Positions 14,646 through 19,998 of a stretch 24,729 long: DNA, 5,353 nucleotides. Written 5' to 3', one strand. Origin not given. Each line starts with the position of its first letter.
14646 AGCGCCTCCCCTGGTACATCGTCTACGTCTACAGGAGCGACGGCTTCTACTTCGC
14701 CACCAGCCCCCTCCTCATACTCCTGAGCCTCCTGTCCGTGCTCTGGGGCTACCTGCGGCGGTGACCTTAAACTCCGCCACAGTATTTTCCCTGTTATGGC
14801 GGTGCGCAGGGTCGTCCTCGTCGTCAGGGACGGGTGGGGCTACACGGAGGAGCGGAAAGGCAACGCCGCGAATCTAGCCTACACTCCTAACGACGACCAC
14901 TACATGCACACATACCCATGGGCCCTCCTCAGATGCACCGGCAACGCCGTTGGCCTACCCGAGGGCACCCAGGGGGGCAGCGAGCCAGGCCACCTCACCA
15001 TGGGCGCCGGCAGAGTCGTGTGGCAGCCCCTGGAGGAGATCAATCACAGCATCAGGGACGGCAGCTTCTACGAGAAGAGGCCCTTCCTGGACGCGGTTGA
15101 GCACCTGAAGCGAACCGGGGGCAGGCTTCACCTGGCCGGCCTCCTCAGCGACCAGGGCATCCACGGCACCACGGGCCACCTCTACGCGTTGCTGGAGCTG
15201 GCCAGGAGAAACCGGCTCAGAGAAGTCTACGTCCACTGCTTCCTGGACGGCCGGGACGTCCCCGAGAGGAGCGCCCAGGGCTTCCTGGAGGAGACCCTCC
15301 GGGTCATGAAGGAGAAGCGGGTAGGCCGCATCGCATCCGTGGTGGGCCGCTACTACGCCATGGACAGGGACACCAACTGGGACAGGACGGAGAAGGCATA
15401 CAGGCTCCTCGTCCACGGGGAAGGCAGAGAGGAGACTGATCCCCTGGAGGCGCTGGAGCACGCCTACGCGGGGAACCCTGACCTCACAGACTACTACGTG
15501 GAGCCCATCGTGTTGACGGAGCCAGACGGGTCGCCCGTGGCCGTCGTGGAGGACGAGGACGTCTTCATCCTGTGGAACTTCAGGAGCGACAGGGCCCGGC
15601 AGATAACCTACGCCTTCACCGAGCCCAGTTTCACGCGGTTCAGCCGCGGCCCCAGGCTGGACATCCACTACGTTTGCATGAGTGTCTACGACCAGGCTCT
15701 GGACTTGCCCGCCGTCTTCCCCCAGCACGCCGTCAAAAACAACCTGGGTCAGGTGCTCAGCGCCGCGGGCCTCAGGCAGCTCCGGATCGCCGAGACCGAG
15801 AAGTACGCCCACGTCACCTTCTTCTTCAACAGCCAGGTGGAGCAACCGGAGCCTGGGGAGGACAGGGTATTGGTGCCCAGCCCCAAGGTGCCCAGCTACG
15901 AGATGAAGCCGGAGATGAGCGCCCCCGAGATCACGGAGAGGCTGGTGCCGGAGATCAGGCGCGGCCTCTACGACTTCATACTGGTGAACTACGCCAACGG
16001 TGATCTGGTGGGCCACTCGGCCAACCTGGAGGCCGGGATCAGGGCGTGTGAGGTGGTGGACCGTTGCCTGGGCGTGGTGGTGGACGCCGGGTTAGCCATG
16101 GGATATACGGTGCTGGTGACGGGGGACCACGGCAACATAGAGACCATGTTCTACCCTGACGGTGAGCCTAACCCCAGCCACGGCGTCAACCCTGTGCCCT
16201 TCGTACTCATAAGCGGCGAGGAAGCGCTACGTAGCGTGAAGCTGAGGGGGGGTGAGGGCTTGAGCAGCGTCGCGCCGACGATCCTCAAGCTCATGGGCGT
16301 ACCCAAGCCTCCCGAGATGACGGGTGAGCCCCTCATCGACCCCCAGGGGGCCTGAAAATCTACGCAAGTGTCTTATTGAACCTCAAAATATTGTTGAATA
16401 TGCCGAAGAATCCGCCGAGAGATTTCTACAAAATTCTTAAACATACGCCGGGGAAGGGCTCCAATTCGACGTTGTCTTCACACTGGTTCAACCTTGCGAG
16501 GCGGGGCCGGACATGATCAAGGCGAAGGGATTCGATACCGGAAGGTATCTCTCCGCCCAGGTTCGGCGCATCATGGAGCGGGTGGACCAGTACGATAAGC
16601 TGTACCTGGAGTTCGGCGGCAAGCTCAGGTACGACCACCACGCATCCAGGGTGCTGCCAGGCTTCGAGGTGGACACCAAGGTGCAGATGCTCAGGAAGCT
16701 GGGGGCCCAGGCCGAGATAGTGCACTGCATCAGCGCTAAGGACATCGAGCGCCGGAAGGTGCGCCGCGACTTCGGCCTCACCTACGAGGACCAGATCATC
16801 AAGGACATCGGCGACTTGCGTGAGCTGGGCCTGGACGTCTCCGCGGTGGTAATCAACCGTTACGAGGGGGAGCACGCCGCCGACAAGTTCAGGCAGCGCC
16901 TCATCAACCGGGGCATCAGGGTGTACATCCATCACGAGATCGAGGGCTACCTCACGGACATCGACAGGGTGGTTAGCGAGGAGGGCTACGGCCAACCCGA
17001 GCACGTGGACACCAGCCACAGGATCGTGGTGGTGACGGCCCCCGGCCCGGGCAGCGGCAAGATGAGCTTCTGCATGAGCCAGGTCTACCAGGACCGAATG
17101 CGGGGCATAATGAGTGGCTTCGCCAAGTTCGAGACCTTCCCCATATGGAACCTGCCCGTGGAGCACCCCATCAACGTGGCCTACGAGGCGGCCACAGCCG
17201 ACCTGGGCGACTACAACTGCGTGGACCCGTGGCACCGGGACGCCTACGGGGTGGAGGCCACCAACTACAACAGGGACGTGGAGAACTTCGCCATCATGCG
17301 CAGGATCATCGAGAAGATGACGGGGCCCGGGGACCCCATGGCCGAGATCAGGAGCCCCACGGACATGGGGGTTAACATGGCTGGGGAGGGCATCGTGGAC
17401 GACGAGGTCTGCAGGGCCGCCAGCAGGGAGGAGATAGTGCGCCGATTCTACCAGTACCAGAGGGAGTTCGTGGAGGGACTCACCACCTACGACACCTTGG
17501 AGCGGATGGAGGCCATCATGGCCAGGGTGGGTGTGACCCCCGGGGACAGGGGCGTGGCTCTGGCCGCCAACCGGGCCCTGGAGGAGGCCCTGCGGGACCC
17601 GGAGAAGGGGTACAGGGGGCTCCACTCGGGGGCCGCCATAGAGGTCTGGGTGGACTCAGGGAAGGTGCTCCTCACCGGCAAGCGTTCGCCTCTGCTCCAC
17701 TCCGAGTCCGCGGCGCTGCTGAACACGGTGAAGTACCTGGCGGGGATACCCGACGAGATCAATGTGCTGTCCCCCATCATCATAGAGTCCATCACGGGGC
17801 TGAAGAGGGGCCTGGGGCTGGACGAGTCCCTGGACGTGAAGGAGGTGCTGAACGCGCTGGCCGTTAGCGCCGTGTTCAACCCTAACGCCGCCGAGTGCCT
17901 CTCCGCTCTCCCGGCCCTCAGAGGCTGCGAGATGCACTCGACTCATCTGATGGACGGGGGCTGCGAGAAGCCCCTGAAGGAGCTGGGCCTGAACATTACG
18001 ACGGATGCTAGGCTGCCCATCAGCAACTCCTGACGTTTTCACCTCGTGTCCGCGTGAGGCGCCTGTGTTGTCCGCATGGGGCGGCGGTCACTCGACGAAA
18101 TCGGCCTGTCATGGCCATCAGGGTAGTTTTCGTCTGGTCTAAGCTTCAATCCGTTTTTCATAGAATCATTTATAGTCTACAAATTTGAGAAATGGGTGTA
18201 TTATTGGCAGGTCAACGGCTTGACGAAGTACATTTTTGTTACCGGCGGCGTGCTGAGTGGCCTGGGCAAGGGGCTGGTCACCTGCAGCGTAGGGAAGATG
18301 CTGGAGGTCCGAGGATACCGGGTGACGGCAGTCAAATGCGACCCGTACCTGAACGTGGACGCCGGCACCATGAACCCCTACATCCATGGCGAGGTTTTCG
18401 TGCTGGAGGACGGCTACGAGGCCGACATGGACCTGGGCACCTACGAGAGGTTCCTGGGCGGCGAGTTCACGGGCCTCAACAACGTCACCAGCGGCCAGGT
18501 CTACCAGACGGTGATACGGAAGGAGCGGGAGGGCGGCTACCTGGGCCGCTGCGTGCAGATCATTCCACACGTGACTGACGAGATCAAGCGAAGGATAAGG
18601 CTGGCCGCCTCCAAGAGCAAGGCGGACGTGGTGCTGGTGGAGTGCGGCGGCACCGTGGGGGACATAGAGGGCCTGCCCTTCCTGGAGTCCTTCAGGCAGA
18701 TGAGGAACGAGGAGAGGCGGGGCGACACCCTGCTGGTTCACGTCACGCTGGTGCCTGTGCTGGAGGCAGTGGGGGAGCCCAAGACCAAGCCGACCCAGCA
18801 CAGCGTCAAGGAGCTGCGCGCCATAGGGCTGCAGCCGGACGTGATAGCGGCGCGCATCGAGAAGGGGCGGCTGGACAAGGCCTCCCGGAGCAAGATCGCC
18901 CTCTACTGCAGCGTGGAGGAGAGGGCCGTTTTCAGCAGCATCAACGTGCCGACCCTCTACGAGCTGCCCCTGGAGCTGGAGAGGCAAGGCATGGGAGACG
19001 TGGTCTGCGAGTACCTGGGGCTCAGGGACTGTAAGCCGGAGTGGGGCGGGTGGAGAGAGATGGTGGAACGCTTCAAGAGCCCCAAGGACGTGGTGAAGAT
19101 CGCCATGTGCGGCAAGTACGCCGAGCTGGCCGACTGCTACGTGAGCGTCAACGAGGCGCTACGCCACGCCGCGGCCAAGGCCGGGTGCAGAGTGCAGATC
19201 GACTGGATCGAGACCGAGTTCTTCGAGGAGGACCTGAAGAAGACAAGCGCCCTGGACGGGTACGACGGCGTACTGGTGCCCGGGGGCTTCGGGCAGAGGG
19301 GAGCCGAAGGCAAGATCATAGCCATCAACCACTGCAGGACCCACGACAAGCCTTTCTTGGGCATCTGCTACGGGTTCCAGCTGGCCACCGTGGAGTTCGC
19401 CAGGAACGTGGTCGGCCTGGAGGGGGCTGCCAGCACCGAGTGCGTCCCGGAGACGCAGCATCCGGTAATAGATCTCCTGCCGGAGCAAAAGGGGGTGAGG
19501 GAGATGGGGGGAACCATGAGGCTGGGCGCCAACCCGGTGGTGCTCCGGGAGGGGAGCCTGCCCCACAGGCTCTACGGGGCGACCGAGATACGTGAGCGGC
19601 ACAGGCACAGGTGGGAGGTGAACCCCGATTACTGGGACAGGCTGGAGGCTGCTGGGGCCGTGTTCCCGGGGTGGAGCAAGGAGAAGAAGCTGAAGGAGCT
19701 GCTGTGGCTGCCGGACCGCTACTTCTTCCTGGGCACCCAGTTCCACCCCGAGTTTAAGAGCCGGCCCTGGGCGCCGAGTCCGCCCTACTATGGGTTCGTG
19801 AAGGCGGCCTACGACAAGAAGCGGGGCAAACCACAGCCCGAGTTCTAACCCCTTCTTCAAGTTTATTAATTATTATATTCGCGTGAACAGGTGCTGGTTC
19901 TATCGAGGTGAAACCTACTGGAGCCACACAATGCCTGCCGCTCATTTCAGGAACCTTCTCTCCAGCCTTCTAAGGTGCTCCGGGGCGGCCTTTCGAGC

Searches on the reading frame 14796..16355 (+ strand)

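Call 8: search_protein_families(library=pfam, proteins=[window:14796-16355:+], max_evalue=0.001)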
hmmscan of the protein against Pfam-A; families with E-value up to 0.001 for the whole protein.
window:14796-16355:+ (519 aa): 2 families
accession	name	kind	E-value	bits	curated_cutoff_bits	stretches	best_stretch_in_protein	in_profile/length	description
PF06415.18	iPGM_N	-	7.6e-75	251.6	27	1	82-300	1-217/217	BPG-independent PGAM N-terminus (iPGM_N)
PF01676.23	Metalloenzyme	-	2.6e-66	224.1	24.3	1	5-503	2-251/252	Metalloenzyme superfamily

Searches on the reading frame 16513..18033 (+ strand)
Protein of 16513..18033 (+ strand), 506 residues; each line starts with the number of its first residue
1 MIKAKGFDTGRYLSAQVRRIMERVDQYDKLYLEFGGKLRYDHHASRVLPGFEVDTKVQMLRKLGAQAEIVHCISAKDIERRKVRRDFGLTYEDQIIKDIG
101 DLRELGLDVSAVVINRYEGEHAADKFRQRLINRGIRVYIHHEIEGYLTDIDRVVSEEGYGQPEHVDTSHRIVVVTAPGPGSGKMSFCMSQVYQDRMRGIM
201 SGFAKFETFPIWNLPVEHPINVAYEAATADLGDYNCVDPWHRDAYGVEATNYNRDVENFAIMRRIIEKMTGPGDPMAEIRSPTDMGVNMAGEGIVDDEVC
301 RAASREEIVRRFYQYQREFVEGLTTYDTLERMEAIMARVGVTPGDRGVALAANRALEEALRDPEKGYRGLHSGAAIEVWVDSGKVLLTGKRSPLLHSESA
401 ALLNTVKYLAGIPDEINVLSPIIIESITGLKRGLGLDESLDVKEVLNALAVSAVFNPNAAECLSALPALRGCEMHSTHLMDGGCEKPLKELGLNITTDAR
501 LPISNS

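Call 8: search_protein_families(library=pfam, proteins=[window:16513-18033:+], max_evalue=0.001)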
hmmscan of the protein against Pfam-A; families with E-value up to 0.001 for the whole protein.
window:16513-18033:+ (506 aa): 2 families
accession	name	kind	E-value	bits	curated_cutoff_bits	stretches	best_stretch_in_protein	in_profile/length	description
PF08903.17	DUF1846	-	1e-141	472.1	27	1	6-339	2-332/333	Domain of unknown function DUF1846, N-terminal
PF20921.3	DUF1846_C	-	1.1e-33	116.5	27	1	363-501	19-147/153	Domain of unknown function DUF1846, C-terminal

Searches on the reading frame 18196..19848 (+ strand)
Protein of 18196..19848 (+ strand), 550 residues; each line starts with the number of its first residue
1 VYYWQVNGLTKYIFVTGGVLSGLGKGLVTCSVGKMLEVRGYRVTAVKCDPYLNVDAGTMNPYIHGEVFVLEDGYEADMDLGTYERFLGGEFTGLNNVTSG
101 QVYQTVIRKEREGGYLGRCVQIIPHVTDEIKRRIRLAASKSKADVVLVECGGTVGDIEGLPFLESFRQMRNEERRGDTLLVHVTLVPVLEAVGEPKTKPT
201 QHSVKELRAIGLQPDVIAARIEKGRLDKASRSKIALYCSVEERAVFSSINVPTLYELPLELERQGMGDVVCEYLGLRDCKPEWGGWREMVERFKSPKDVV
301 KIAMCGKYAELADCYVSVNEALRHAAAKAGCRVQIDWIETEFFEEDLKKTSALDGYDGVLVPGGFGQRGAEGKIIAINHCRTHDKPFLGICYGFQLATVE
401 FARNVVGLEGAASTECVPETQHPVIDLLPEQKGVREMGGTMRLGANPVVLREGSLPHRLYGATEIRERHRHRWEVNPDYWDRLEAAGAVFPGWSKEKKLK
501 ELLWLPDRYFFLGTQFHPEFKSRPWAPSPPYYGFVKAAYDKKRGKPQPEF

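Call 8: search_protein_families(library=pfam, proteins=[window:18196-19848:+], max_evalue=0.001)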
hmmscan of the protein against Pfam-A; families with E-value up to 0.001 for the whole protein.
window:18196-19848:+ (550 aa): 4 families
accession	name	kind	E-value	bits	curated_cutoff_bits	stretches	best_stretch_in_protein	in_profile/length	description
PF06418.20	CTP_synth_N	-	2.2e-113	378.5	26.1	1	11-276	1-265/265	CTP synthase N-terminus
PF00117.34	GATase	-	7.8e-37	127.2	22.8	1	311-536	2-189/190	Glutamine amidotransferase class-I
PF01656.29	CbiA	-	0.00019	21.8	25.4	1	21-56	8-43/125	CobQ/CobB/MinD/ParA nucleotide binding domain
PF07722.19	Peptidase_C26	-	0.00072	19.8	20.5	0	375-519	96-219/219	Peptidase C26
